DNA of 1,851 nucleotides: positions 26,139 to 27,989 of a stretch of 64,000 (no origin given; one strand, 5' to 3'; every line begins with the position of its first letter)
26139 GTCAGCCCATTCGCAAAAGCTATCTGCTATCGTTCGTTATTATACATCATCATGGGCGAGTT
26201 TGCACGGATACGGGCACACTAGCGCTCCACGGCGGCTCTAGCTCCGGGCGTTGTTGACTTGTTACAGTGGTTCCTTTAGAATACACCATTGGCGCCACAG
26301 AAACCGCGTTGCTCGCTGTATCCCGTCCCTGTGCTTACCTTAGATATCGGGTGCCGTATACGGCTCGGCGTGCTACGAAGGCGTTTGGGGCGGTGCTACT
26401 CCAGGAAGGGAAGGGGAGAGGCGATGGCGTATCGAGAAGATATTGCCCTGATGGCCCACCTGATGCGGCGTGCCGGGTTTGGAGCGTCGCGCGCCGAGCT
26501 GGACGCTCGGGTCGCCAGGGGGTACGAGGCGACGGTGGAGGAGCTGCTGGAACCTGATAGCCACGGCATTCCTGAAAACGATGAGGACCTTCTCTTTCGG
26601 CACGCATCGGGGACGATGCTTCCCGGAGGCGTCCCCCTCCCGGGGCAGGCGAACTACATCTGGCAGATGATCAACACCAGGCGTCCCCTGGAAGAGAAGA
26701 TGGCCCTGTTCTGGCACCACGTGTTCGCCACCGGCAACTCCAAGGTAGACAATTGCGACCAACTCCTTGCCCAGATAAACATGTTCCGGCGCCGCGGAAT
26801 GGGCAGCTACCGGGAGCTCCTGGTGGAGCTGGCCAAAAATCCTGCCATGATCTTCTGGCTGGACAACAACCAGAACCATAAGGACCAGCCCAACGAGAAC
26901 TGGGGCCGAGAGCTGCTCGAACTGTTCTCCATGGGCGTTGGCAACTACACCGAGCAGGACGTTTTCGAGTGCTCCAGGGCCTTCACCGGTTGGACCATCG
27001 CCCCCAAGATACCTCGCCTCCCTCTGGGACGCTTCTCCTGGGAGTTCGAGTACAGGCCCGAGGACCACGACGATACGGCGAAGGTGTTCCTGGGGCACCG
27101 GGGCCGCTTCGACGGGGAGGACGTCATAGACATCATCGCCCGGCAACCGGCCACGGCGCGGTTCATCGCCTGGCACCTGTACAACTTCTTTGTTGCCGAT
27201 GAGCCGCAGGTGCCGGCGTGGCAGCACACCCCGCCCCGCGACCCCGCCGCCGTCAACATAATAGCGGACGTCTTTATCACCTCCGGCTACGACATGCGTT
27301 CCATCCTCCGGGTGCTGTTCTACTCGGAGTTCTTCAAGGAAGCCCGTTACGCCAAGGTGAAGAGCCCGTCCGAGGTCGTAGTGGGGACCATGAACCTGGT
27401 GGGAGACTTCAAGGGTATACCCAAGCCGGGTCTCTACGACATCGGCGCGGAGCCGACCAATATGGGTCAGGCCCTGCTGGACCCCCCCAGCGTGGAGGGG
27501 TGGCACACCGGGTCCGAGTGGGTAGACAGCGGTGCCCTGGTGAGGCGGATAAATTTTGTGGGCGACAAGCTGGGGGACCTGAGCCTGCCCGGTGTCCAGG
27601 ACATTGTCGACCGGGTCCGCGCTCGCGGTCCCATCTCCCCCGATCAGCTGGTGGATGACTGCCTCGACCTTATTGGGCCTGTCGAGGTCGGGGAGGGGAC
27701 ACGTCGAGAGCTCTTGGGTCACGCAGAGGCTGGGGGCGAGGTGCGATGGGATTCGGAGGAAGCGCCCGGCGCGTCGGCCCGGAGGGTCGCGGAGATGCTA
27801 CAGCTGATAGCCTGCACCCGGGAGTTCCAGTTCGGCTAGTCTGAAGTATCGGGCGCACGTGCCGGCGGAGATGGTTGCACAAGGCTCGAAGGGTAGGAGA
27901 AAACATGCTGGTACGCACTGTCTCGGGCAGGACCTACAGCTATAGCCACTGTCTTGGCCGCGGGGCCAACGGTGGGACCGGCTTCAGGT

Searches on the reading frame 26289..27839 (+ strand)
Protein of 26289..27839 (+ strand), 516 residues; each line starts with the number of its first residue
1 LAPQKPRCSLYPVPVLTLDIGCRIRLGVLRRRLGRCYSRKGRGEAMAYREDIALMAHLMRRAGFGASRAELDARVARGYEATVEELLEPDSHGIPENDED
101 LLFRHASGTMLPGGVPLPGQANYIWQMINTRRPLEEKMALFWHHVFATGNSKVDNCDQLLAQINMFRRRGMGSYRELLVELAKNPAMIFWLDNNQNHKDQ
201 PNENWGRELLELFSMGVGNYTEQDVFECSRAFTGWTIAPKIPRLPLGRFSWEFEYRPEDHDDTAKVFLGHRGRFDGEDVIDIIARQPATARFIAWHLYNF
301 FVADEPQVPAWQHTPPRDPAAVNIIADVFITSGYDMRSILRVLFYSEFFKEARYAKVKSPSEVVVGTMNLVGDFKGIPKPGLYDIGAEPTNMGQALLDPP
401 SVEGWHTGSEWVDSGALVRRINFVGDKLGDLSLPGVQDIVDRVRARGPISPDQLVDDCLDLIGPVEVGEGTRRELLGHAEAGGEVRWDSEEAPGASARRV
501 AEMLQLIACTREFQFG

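Call 65: search_protein_families(library=pfam, proteins=[window:26289-27839:+], max_evalue=0.00001)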
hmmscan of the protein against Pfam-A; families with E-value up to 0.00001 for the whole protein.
window:26289-27839:+ (516 aa): 1 family
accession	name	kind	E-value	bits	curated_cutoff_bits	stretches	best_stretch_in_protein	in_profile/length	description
PF08811.16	DUF1800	-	3.4e-98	330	26.1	1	57-514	1-418/419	Protein of unknown function (DUF1800)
